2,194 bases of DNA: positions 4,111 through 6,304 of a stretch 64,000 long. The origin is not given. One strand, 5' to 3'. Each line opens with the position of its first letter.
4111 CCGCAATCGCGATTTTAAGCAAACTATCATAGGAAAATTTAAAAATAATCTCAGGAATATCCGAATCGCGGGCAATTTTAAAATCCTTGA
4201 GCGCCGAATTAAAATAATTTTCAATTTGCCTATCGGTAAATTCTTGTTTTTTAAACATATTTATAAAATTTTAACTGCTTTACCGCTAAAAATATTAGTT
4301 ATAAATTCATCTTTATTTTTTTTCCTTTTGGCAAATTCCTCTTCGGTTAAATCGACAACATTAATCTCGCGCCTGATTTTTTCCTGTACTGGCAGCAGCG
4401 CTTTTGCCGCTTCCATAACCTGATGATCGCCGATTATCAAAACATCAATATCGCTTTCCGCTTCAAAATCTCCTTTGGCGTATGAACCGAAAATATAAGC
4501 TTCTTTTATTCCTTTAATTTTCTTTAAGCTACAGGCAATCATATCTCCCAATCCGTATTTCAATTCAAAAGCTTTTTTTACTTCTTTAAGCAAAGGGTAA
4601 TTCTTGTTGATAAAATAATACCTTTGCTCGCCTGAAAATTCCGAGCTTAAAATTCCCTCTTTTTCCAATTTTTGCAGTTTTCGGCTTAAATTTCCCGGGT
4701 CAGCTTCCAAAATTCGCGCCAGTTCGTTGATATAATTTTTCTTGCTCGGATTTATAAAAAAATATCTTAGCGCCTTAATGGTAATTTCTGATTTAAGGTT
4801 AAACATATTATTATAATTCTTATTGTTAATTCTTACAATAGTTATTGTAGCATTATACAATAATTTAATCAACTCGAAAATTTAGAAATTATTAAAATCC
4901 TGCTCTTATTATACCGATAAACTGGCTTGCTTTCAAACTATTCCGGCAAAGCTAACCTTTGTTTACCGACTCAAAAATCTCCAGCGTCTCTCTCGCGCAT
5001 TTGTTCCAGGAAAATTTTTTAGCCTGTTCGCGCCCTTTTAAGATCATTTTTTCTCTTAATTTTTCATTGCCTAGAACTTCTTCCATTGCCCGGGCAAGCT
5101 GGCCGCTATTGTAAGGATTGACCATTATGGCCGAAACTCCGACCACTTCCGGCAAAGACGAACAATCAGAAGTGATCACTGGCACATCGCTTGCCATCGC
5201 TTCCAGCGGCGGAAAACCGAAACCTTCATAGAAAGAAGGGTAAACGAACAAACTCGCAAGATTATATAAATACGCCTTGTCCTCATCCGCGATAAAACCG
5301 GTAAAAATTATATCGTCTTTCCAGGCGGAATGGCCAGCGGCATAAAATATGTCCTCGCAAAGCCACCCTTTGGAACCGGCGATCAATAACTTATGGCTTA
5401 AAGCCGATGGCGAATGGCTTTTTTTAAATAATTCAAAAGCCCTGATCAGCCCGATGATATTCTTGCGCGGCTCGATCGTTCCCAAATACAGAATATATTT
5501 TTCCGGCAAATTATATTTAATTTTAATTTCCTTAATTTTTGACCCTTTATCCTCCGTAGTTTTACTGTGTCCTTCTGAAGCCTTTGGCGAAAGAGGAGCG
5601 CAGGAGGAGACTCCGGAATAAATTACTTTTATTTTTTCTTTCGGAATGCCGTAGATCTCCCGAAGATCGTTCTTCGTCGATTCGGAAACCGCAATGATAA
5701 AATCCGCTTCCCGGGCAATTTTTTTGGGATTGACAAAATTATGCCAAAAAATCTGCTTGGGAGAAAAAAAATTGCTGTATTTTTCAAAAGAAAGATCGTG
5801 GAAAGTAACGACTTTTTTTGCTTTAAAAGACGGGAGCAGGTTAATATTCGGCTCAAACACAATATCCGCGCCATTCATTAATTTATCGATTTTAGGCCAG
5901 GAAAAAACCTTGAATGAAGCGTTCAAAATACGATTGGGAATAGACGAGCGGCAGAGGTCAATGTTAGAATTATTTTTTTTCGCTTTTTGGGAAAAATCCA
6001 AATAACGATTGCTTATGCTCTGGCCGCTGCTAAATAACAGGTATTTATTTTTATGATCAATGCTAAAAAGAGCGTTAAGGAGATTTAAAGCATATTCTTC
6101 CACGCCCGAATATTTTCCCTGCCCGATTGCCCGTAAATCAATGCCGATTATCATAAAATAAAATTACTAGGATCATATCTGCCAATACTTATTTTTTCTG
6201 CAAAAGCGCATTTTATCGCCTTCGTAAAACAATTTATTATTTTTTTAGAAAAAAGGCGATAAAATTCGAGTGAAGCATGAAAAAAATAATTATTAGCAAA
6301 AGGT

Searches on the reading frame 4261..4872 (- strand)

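Call 85: search_protein_families(library=pfam, proteins=[window:4261-4872:-], max_evalue=0.01)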
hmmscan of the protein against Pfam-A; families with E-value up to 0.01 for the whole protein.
window:4261-4872:- (203 aa): 7 families
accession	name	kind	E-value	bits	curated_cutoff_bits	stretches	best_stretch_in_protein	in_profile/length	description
PF18765.7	Polbeta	-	1.4e-11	44.9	26.9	1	115-179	6-75/93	Polymerase beta, Nucleotidyltransferase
PF01909.29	NTP_transf_2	-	1.6e-11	44.9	21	1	115-181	7-78/93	Nucleotidyltransferase domain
PF01022.26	HTH_5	-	0.00019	21.6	22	1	46-76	16-46/47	Bacterial regulatory protein, arsR family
PF25212.1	HVO_A0114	-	0.00045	20.4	27.6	1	43-83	34-74/84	HVO_A0114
PF22600.2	MTPAP-like_central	-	0.00048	20.7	27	1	94-166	11-87/139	Poly(A) RNA polymerase, mitochondrial-like, central palm domain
PF01047.28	MarR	-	0.00079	19.7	24.6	1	48-77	20-49/59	MarR family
PF12802.13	MarR_2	-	0.0042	17.6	27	1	43-83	17-58/61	MarR family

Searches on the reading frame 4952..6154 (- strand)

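Call 85: search_protein_families(library=pfam, proteins=[window:4952-6154:-], max_evalue=0.01)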
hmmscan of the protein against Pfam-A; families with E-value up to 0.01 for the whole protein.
window:4952-6154:- (400 aa): 7 families
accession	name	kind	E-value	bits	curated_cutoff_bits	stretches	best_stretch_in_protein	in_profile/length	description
PF00534.26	Glycos_transf_1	-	8.8e-33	113.7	26.4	1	213-376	8-171/172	Glycosyl transferases group 1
PF13692.12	Glyco_trans_1_4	-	4.8e-27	95.4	27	1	219-362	2-141/142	Glycosyl transferases group 1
PF13439.12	Glyco_transf_4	-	2e-14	54.4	28.5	1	16-182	2-166/170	Glycosyltransferase Family 4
PF20706.3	GT4-conflict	-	2e-07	30.8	26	1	221-388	200-383/385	Family 4 Glycosyltransferase in conflict systems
PF13579.12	Glyco_trans_4_4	-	9e-05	23.3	29.7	1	114-180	97-157/158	Glycosyl transferase 4-like domain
PF13524.12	Glyco_trans_1_2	-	0.00048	20.5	25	1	269-390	22-142/144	Glycosyl transferase-like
PF00982.27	Glyco_transf_20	-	0.0067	15.6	32.5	0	325-370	401-446/473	Glycosyltransferase family 20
